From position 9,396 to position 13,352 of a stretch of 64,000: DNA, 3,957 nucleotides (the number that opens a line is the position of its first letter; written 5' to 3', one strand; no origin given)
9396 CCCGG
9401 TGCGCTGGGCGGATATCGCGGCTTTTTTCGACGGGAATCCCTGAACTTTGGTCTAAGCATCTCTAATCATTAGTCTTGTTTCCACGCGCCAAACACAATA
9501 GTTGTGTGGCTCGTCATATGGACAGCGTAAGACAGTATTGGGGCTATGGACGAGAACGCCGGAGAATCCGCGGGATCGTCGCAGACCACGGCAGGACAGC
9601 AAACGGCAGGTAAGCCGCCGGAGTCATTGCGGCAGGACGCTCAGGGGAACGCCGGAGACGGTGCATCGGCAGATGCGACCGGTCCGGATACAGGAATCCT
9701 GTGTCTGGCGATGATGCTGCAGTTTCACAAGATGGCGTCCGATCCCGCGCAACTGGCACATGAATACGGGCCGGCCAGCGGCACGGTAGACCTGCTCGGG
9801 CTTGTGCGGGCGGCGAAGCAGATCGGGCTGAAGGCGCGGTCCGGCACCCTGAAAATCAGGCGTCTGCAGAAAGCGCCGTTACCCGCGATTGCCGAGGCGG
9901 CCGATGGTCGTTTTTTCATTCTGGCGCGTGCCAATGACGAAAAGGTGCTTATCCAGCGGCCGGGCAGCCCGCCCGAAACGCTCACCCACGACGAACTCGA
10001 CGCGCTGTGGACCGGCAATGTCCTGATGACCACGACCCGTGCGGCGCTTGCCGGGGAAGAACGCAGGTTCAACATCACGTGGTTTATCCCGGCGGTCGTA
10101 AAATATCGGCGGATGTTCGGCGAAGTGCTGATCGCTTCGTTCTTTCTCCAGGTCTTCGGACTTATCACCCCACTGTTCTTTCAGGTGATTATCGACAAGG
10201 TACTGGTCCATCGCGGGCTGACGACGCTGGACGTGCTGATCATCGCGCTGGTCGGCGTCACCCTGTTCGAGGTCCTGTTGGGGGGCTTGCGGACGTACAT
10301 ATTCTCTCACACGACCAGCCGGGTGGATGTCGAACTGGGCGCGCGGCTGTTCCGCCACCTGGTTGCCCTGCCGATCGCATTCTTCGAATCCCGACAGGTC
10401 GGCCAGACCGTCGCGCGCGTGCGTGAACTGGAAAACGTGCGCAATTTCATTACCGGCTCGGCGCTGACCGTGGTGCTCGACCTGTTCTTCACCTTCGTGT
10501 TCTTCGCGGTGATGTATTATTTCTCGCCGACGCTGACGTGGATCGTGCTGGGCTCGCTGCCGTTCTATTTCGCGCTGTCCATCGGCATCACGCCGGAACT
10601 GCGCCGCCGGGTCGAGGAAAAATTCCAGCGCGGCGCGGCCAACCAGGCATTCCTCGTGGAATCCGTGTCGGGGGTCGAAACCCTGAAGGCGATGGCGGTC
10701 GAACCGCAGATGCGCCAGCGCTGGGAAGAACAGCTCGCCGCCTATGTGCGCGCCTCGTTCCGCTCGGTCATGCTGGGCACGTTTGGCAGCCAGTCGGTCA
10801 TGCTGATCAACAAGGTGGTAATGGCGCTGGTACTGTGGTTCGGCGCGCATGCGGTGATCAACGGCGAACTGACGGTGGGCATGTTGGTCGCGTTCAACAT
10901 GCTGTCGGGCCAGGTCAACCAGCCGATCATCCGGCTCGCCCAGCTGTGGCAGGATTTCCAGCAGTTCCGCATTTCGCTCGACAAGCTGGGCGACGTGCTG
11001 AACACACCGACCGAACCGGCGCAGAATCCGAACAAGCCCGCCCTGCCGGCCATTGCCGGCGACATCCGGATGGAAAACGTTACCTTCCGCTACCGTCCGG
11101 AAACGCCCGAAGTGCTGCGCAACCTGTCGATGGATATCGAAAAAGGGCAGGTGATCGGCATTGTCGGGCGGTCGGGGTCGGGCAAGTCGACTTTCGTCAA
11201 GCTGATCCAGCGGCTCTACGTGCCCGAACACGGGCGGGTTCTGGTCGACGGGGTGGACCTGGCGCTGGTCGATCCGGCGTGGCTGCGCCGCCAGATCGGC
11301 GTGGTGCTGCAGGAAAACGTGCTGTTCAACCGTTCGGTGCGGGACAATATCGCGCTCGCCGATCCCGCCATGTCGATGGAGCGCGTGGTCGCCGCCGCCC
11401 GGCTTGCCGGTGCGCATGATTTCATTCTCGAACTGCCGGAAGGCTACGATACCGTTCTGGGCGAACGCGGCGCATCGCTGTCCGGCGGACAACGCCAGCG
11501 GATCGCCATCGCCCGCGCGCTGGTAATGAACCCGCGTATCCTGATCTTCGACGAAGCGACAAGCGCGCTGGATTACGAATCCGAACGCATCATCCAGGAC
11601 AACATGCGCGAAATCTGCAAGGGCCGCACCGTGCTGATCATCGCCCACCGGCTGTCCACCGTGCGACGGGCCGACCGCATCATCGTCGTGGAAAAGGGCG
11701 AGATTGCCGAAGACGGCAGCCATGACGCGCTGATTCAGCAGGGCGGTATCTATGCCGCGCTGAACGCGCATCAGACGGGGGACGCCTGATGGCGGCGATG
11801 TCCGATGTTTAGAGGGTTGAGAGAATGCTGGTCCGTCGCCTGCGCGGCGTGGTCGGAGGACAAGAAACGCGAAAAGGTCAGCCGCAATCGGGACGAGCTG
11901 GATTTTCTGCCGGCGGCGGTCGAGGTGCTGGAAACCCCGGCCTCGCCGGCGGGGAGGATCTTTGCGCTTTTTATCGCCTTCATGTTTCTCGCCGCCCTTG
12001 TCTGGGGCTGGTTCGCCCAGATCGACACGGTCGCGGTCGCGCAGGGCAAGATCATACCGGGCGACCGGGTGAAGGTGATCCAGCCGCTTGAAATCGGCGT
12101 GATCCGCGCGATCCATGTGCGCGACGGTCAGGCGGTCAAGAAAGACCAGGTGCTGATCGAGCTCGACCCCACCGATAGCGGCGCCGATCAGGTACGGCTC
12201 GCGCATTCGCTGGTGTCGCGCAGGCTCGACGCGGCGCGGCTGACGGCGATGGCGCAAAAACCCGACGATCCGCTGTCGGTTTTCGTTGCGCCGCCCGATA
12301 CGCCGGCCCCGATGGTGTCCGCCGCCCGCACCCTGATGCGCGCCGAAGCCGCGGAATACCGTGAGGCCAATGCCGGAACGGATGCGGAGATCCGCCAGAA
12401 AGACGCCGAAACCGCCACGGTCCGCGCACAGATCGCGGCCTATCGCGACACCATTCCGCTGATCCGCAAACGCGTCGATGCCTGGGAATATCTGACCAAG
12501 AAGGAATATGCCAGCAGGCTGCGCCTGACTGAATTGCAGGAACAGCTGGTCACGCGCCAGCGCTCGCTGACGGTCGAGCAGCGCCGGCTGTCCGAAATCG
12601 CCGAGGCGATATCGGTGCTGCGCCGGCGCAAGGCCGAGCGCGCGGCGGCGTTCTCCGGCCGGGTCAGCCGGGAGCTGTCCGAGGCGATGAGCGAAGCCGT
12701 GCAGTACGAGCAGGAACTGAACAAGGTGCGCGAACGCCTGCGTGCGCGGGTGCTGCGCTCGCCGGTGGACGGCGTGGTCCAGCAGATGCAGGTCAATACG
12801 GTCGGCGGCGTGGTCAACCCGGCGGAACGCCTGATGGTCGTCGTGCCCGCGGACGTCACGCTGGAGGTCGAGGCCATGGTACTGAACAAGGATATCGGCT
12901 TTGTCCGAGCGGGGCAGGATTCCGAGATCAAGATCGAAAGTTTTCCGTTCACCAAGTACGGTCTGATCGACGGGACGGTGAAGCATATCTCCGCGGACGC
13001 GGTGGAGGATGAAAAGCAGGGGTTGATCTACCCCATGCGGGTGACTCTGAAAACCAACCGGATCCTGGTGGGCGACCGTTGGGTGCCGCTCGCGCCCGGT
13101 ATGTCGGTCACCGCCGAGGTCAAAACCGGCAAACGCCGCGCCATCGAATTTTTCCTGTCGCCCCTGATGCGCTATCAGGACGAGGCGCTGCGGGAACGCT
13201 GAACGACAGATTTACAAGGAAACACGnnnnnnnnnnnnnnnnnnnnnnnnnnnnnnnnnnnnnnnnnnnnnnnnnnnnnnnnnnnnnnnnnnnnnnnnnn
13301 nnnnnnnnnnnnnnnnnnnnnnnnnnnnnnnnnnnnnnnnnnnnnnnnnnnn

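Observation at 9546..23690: HlyC-type acyltransferase and T1SS wired to a giant subtilase/cadherin/propeller RTX protein, in B-D-C-A order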

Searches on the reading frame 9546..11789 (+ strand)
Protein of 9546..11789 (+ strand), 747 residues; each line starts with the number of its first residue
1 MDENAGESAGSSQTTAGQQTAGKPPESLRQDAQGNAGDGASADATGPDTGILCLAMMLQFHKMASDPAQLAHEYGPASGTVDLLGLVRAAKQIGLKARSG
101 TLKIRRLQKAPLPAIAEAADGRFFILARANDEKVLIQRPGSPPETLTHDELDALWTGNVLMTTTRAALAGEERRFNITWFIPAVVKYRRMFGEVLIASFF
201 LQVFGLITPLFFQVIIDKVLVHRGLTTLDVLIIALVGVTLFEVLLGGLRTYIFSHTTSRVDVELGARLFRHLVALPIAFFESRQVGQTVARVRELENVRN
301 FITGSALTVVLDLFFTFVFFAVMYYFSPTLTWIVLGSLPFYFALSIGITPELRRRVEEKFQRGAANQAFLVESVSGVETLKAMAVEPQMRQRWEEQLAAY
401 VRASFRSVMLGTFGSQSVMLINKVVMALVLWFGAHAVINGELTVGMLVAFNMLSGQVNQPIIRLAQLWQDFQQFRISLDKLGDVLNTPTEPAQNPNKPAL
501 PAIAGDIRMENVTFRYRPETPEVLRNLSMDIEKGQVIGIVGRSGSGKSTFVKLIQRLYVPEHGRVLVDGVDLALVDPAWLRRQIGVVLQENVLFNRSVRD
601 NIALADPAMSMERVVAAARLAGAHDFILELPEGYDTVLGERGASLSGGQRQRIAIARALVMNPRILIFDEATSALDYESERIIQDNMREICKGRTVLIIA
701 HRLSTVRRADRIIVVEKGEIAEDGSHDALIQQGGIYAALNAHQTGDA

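Call 3: search_protein_families(library=pfam, proteins=[window:9546-11789:+], max_evalue=0.01)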
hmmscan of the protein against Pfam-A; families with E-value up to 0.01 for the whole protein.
window:9546-11789:+ (747 aa): 8 families
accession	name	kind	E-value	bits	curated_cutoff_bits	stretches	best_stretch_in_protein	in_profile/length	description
PF00664.28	ABC_membrane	-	1.9e-56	192.2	28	1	194-460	4-273/274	ABC transporter transmembrane region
PF00005.33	ABC_tran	-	4.8e-34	118.3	25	1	524-673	1-137/137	ABC transporter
PF03412.21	Peptidase_C39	-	1.8e-21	76.8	22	1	47-165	11-131/133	Peptidase C39 family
PF02463.25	SMC_N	-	5e-07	29.8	40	1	644-717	136-213/220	RecF/RecN/SMC N terminal domain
PF09818.15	ABC_ATPase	-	0.00015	21.3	23.2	0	624-677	138-190/283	P-loop domain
PF03308.22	MeaB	-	0.00021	20.8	23.1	1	510-638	9-130/273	Methylmalonyl Co-A mutase-associated GTPase MeaB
PF13555.12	AAA_29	-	0.00067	19.8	27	1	529-562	17-50/61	P-loop containing region of AAA domain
PF01935.23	DUF87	-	0.0094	16.5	23.2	0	537-567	26-57/220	Helicase HerA, central domain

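Call 4: search_protein_families(library=ncbifam, proteins=[window:9546-11789:+], max_evalue=0.01)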
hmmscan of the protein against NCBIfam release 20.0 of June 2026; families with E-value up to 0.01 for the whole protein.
window:9546-11789:+ (747 aa): 189 families (the best 25 are shown)
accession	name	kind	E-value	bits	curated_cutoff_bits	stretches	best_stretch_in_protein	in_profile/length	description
TIGR01846.1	type_I_sec_HlyB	subfamily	0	1098.2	725.55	1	50-745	1-694/694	type I secretion system permease/ATPase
TIGR03375.1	type_I_sec_LssB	subfamily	9.7e-170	566.2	693.1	1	53-732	6-691/696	type I secretion system permease/ATPase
TIGR03796.1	NHLM_micro_ABC1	equivalog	1.1e-147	493.2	853.3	1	50-739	14-708/710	NHLP family bacteriocin export ABC transporter peptidase/permease/ATPase subunit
TIGR02204.1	MsbA_rel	hypoth_equivalog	1.6e-126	423.3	780.4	1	176-743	5-575/576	ABC transporter, permease/ATP-binding protein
TIGR00958.1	3a01208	subfamily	1.5e-121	406.9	874.6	1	194-739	166-710/711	antigen peptide transporter 2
TIGR02203.1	MsbA_lipidA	equivalog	5.2e-119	398.3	602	1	208-743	33-569/572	lipid A export permease/ATP-binding protein MsbA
TIGR01193.1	bacteriocin_ABC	subfamily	1.3e-117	394.2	523.85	1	48-740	6-706/708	peptide cleavage/export ABC transporter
TIGR03797.1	NHLM_micro_ABC2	equivalog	4e-115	385.9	709.4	1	186-743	133-685/686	NHLP bacteriocin export ABC transporter permease/ATPase subunit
NF052233.1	CphA_assoc_ABC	equivalog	5.1e-115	385.5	880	1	174-744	165-744/766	cyanophycin metabolism-associated ABC transporter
TIGR01842.1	type_I_sec_PrtD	subfamily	7.5e-109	364.7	510.15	1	185-731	2-542/544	type I secretion system permease/ATPase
NF045513.1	HepA_fam_ABC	equivalog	2e-105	353.5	725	1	236-734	98-600/610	heterocyst formation ABC transporter subunit HepA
NF008381.0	PRK11176.1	equivalog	5.9e-102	341.9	867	1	224-745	60-581/582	lipid A ABC transporter ATP-binding protein/permease MsbA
NF010178.0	PRK13657.1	equivalog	6.6e-95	318.7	733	1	186-742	16-569/588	glucan ABC transporter ATP-binding protein/ permease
TIGR01192.1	chvA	subfamily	5.4e-81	273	585.4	1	189-739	19-566/585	glucan export ABC transporter ATP-binding protein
TIGR02857.1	CydD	equivalog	5.8e-79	266.4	435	1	204-715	18-529/529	thiol reductant ABC exporter subunit CydD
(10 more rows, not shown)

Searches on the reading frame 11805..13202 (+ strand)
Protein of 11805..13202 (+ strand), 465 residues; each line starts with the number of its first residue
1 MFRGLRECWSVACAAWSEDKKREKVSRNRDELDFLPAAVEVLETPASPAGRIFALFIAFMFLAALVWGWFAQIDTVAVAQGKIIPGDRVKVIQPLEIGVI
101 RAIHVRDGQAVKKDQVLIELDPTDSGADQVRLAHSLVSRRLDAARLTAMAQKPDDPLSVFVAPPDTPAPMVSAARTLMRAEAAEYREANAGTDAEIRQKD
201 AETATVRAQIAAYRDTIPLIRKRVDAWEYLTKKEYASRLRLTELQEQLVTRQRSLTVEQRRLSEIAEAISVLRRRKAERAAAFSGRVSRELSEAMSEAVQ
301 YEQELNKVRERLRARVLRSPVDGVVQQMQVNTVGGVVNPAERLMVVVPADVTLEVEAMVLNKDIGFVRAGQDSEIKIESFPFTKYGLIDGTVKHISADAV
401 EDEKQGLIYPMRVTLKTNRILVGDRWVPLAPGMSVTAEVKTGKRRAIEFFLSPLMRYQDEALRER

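Call 3: search_protein_families(library=pfam, proteins=[window:11805-13202:+], max_evalue=0.01)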
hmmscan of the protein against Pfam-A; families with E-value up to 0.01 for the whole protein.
window:11805-13202:+ (465 aa): 3 families
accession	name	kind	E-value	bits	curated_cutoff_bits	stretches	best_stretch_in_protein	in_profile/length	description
PF13437.12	HlyD_3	-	2.2e-19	70.6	22.2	1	316-432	1-106/106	HlyD family secretion protein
PF16576.10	HlyD_D23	-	1.6e-08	34.5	30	1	303-395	97-184/214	Barrel-sandwich domain of CusB or HlyD membrane-fusion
PF13533.13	Biotin_lipoyl_2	-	3e-06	27.4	29.8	1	98-121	9-32/32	Biotin-lipoyl like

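Call 4: search_protein_families(library=ncbifam, proteins=[window:11805-13202:+], max_evalue=0.01)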
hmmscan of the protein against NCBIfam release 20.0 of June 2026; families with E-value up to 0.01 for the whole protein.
window:11805-13202:+ (465 aa): 9 families
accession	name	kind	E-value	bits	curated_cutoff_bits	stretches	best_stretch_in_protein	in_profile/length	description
TIGR01843.1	type_I_hlyD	subfamily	2.7e-124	415.3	208.65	1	48-465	2-422/422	HlyD family type I secretion periplasmic adaptor subunit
TIGR00998.1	8a0101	subfamily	9.9e-15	54.3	390.8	1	54-396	6-282/334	EmrA/EmrK family multidrug efflux transporter periplasmic adaptor subunit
TIGR01730.1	RND_mfp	subfamily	1.5e-13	50.4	94.9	2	293-445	113-250/322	efflux RND transporter periplasmic adaptor subunit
TIGR02971.1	heterocyst_DevB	subfamily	3.2e-10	39.9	129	1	79-396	3-279/327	ABC exporter membrane fusion protein, DevB family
TIGR03794.1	NHLM_micro_HlyD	equivalog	5.8e-10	38.6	156.2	1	49-397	18-338/421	NHLP bacteriocin system secretion protein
TIGR01000.1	bacteriocin_acc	subfamily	1.6e-08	33.9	258.85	1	58-133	29-104/457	bacteriocin secretion accessory protein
NF011715.0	PRK15136.1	equivalog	2.3e-07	29.8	563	1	315-375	216-274/390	multidrug efflux MFS transporter periplasmic adaptor subunit EmrA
NF007785.0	PRK10476.1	equivalog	8.1e-06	24.9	376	0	47-124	8-83/347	multidrug transporter subunit MdtN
NF007850.1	PRK10559.1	equivalog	7.1e-05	22.1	400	0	89-123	40-74/303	p-hydroxybenzoic acid efflux pump subunit AaeA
